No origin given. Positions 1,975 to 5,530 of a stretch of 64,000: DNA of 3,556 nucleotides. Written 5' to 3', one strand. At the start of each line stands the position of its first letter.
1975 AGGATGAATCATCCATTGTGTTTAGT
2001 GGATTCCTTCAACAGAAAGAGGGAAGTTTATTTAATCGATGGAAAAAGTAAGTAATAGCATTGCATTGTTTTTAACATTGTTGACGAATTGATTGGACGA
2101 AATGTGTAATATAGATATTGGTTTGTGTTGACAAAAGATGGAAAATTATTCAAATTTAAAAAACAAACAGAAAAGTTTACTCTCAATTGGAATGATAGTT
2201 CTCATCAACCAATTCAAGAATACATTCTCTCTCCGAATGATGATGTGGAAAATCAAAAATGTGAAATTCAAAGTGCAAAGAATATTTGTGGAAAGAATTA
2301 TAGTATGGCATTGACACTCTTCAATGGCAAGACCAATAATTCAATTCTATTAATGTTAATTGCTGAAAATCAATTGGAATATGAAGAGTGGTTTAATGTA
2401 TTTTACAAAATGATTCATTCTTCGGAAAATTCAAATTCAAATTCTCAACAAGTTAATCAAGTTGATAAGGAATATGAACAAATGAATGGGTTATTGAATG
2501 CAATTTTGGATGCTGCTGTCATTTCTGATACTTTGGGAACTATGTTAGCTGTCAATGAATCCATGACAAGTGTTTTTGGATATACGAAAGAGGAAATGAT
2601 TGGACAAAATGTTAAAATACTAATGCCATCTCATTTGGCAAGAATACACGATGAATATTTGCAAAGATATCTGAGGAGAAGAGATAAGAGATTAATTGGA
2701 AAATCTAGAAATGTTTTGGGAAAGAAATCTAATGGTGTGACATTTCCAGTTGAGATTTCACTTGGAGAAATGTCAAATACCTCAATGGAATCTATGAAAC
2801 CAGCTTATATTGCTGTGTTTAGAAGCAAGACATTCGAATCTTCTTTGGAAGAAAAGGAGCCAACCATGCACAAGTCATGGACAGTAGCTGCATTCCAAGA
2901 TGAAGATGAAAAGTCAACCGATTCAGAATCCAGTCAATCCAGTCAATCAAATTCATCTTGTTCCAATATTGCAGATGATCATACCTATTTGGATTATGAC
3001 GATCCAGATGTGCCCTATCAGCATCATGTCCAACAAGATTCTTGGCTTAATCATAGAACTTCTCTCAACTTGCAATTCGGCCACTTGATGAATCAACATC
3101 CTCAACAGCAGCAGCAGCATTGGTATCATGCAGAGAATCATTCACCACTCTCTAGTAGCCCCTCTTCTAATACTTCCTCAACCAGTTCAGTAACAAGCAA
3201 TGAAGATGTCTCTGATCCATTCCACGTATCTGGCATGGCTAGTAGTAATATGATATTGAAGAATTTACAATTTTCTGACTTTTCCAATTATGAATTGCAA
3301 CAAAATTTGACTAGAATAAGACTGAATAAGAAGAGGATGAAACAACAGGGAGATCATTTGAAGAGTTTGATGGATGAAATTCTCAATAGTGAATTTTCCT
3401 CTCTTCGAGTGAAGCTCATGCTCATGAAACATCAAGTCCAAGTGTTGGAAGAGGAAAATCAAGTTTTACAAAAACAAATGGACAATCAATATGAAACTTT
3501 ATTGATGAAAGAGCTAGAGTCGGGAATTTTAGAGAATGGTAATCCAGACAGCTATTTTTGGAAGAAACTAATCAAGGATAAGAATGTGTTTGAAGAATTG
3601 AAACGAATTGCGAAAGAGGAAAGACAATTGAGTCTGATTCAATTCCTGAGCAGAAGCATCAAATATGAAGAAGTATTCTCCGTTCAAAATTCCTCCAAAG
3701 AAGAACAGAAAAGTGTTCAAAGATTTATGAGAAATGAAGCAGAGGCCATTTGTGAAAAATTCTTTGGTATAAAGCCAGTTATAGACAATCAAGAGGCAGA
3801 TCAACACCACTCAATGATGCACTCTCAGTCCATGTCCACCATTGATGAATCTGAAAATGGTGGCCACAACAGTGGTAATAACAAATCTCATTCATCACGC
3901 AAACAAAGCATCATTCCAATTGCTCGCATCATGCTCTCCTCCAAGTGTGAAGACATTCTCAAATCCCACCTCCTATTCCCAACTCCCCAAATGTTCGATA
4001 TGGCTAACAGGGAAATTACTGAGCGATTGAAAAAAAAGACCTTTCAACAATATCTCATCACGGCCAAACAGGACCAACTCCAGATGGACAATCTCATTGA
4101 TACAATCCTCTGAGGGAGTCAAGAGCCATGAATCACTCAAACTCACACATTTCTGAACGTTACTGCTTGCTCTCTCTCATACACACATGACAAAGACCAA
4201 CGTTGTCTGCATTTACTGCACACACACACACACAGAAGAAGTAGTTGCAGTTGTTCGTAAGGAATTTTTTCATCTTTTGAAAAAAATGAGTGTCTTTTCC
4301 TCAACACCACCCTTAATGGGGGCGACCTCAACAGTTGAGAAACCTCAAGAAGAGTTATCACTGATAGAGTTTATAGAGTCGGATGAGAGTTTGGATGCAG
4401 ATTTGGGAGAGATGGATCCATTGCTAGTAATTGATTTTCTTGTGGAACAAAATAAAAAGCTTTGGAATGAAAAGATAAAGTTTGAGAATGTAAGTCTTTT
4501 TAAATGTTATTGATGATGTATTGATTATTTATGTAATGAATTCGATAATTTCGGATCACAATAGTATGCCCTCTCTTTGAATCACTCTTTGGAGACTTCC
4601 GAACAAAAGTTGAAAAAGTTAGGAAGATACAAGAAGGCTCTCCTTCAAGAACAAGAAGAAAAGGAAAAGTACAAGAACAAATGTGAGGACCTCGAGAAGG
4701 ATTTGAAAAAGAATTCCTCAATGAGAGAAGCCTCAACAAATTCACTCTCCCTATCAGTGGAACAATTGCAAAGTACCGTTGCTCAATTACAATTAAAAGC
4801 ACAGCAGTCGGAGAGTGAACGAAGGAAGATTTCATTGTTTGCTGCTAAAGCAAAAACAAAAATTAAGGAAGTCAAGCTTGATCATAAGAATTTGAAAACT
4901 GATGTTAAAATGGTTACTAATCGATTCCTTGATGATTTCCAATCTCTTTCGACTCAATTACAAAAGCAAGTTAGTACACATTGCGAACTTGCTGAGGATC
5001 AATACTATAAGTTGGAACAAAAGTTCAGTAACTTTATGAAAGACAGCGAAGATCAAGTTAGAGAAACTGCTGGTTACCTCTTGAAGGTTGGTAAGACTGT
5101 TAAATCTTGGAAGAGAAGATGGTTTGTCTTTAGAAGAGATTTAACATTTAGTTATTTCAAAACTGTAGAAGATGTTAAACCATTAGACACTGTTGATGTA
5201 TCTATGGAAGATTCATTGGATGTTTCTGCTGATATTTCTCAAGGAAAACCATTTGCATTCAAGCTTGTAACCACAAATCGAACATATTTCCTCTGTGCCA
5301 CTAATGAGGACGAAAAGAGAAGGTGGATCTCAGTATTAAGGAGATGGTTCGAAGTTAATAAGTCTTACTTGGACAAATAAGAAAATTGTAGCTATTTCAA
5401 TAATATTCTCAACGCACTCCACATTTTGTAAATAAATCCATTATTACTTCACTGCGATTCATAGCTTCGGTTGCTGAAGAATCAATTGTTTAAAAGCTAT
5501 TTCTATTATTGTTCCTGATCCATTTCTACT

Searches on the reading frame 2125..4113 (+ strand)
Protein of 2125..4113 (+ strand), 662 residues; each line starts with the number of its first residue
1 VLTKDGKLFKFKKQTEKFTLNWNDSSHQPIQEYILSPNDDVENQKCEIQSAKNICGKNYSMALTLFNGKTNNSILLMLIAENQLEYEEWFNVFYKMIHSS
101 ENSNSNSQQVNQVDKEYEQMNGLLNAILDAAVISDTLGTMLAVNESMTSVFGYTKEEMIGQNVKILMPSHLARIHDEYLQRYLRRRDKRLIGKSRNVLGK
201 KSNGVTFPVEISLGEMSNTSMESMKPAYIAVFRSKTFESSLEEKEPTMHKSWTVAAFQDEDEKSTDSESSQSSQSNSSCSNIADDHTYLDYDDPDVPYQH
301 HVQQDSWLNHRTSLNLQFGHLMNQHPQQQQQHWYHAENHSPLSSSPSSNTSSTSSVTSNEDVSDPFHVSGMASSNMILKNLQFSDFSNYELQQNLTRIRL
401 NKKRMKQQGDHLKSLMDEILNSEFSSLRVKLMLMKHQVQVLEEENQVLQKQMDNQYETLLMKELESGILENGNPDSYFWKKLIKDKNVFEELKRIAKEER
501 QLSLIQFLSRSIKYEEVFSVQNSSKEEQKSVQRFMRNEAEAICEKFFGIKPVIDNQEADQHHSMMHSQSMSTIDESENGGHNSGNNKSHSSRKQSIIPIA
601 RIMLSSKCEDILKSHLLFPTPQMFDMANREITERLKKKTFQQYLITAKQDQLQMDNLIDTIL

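Call 36: search_protein_families(library=pfam, proteins=[window:2125-4113:+])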
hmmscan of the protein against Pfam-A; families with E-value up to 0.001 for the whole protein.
window:2125-4113:+ (662 aa): 4 families
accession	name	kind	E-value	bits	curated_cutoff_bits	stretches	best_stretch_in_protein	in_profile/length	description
PF13426.13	PAS_9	-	3.1e-09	37.5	27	1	129-232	2-98/103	PAS domain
PF00989.32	PAS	-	1.5e-08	35.1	22.6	1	119-214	2-94/113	PAS fold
PF24820.1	Diguanyl_cycl_sensor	-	5.2e-05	23.6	28.1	1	123-217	1-97/109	Diguanylate cyclase-like sensor domain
PF08448.16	PAS_4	-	0.00044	20.9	23.1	0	127-186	4-63/110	PAS fold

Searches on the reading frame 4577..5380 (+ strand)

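Call 36: search_protein_families(library=pfam, proteins=[window:4577-5380:+])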
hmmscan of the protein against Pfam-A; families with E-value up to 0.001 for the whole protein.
window:4577-5380:+ (267 aa): 2 families
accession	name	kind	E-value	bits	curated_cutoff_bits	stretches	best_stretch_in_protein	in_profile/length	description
PF00169.35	PH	-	6.6e-16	59.2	25.1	1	165-256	4-102/105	PH domain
PF15413.13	PH_11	-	1.7e-08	35.3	30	1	170-255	10-99/101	Pleckstrin homology domain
